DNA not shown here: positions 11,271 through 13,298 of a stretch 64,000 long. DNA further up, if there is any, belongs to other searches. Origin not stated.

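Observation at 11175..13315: GmrSD-family type IV restriction enzyme on an AT-rich islet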

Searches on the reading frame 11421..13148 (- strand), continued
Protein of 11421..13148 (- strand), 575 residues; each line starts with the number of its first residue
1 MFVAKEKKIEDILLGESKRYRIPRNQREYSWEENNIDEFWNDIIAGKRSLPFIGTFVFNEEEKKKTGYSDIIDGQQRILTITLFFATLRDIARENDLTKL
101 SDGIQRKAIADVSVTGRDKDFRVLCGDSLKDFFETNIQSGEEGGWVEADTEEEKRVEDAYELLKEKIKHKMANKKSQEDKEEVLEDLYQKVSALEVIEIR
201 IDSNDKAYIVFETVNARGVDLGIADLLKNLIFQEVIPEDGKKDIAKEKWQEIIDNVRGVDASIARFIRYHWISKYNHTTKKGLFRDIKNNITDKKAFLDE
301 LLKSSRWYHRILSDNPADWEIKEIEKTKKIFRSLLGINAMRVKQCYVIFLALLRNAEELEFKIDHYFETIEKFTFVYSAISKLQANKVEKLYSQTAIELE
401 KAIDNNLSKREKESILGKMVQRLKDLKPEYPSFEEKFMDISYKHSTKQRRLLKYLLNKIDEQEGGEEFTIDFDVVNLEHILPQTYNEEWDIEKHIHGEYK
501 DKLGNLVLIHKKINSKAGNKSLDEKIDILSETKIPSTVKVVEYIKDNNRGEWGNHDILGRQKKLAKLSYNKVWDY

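Call 46: fold_search(model_id=the predicted structure, library=pdb)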
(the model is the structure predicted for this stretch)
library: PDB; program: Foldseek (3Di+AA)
matches with E <= 10: 59; with E <= 0.001: 7
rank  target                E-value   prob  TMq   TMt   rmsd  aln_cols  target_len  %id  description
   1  9jfl_B                1.7e-17  1.00  0.71  0.69   6.1       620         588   20  Molecular basis of the phosphorothioation-sensing antiphage defence system DndBCDE-DndI (released 2024-12-11)
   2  9jfl_A                5.3e-17  1.00  0.69  0.67   6.7       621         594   21  Molecular basis of the phosphorothioation-sensing antiphage defence system DndBCDE-DndI (released 2024-12-11)
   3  7drs_A                5.2e-11  1.00  0.45  0.35  20.4       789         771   12  Structure of SspE_40224 (released 2022-06-29)
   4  7drr_A                1.4e-10  1.00  0.44  0.34  20.5       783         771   13  Structure of SspE-R100A protein (released 2022-06-29)
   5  6jiv_C                8.7e-08  1.00  0.30  0.31  22.3       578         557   13  SspE crystal structure (released 2020-03-25)
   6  6jiv_A                7.1e-07  1.00  0.30  0.31  21.1       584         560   12  SspE crystal structure (released 2020-03-25)
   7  7dri_B                6.7e-04  1.00  0.41  0.49   7.4       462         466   16  Structure of SspE_CTD_41658 (released 2022-06-29)
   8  7dri_A                1.2e-03  1.00  0.39  0.47   7.6       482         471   14  Structure of SspE_CTD_41658 (released 2022-06-29)
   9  7dri_D                1.5e-03  1.00  0.41  0.48   7.2       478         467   14  Structure of SspE_CTD_41658 (released 2022-06-29)
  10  7dri_C                3.0e-03  1.00  0.41  0.48   7.1       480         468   14  Structure of SspE_CTD_41658 (released 2022-06-29)
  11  8zcz_A                5.3e-01  0.13  0.12  0.09  27.2       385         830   10  Cryo-EM structure of eSaCas9_NNG-guide RNA-target DNA complex in an interrogation state (released 2025-11-05)
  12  7r89_B                1.5e+00  0.02  0.09  0.09  22.1       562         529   11  The structure of human ABCG5/ABCG8 purified from yeast (released 2021-09-08)
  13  5cwc                  2.0e+00  0.25  0.17  0.37   9.0       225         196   12  Crystal structure of de novo designed helical repeat protein DHR5 (released 2015-12-16)
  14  5xfl_C                2.4e+00  0.03  0.10  0.13  21.7       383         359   12  Crystal structure of the force-sensing device region of alpha N-catenin (released 2018-03-28)
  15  9qvm_C                2.4e+00  0.03  0.10  0.10  21.4       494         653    9  Cryo-EM reconstruction of the NEDD1 anchor protein and CDK5RAP2 bound to the gamma-tubulin ring complex (released 2025-05-21)
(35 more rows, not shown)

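Call 47: search_protein_families(library=phrogs, proteins=[window:11421-13148:-], max_evalue=0.001)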
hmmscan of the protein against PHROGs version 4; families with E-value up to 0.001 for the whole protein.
window:11421-13148:- (575 aa): 3 families
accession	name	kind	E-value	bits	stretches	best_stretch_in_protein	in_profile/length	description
phrog_21165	-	unknown function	8e-87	293.5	1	3-569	6-563/567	-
phrog_1583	-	unknown function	8.7e-08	32.3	1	15-87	31-103/417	-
phrog_2598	-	unknown function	2.3e-05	24.7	1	19-220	46-168/352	-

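Call 53: search_protein_representatives(protein=window:11421-13148:-)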
Query: 575 residues. Proteins with E-value up to 0.001 (for the whole library): 12139; up to 1e-10: 5311; up to 1e-30: 827. The best 150 are listed.
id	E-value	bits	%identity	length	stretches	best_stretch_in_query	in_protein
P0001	0.0e+00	1266.3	100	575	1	1-575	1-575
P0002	2.2e-143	495.7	44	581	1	2-573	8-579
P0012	1.1e-139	483.4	44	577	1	2-574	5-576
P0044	1.5e-128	446.8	41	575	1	2-574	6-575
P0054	1.1e-126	440.5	43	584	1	2-575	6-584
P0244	6.1e-124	431.6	40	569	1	1-575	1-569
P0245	3.3e-115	402.7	41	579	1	2-573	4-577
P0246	5.1e-114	398.8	38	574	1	2-574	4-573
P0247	5.5e-114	398.7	39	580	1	11-573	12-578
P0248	4.4e-112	392.4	40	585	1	19-575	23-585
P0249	4.6e-112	392.3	37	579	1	6-575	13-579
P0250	3.8e-111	389.3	36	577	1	6-573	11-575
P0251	3.7e-110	386.0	38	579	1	2-573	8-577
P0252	7.6e-109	381.7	39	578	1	2-575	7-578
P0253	2.1e-108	380.3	41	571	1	2-574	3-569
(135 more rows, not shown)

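Call 80: search_dna_similar(query=window:11421-13148:-, collection=phages, mode=protein, max_rows=10)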
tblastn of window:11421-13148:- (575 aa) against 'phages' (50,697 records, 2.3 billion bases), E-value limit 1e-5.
Records with a match: 14; places in all: 14; records where one place covers at least 80% of the query: 4.
Best place of each record, by identity: <60% 14.
By first word of the organism name: Streptococcus 6; Listeria 4; Salmonella 1; Anaeroplasmataceae 1; Bacteriophage 1; Helicobacter 1.
By host as written in the record: Listeria monocytogenes 4; Homo sapiens 1; Anaeroplasmataceae 1; - 1; Streptococcus suis LS2N 1; Streptococcus suis FJSM5 1; Streptococcus suis FJSM7 1; Streptococcus suis FJZZ32 1; and 3 more.
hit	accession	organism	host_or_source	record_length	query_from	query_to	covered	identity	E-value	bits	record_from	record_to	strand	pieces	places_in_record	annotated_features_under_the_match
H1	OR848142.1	Listeria phage LM 4-14-1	Listeria monocytogenes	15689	20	573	96%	29.8%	8e-45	176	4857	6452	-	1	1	record has no annotation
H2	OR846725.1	Listeria phage LM 4-11-1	Listeria monocytogenes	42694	20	573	96%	29.8%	9e-45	176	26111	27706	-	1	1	record has no annotation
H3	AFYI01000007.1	Salmonella enterica subsp. enterica serovar Infantis str. ...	Homo sapiens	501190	1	557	97%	23.0%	6e-13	78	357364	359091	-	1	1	hypothetical protein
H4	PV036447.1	Anaeroplasmataceae phage NatCom_34063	Anaeroplasmataceae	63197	1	508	88%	24.4%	4e-11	72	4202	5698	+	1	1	hypothetical protein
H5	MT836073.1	Bacteriophage sp.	human fecal samples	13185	20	275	45%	30.7%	2e-19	99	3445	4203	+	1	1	record has no annotation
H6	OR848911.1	Listeria phage LM 4-14-1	Listeria monocytogenes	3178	13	270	45%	28.1%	1e-6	57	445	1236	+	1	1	record has no annotation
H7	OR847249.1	Listeria phage LM 4-11-1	Listeria monocytogenes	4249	13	270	45%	27.7%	8e-6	55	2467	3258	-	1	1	record has no annotation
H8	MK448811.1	Streptococcus phage Javan575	Streptococcus suis LS2N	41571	13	282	47%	24.9%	6e-8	62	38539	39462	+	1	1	RloF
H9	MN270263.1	Streptococcus phage phi-SsuFJSM5_rum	Streptococcus suis FJSM5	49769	13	282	47%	24.9%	1e-7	61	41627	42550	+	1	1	hypothetical protein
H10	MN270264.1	Streptococcus phage phi-SsuFJSM7_rum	Streptococcus suis FJSM7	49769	13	282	47%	24.9%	1e-7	61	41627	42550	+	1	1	hypothetical protein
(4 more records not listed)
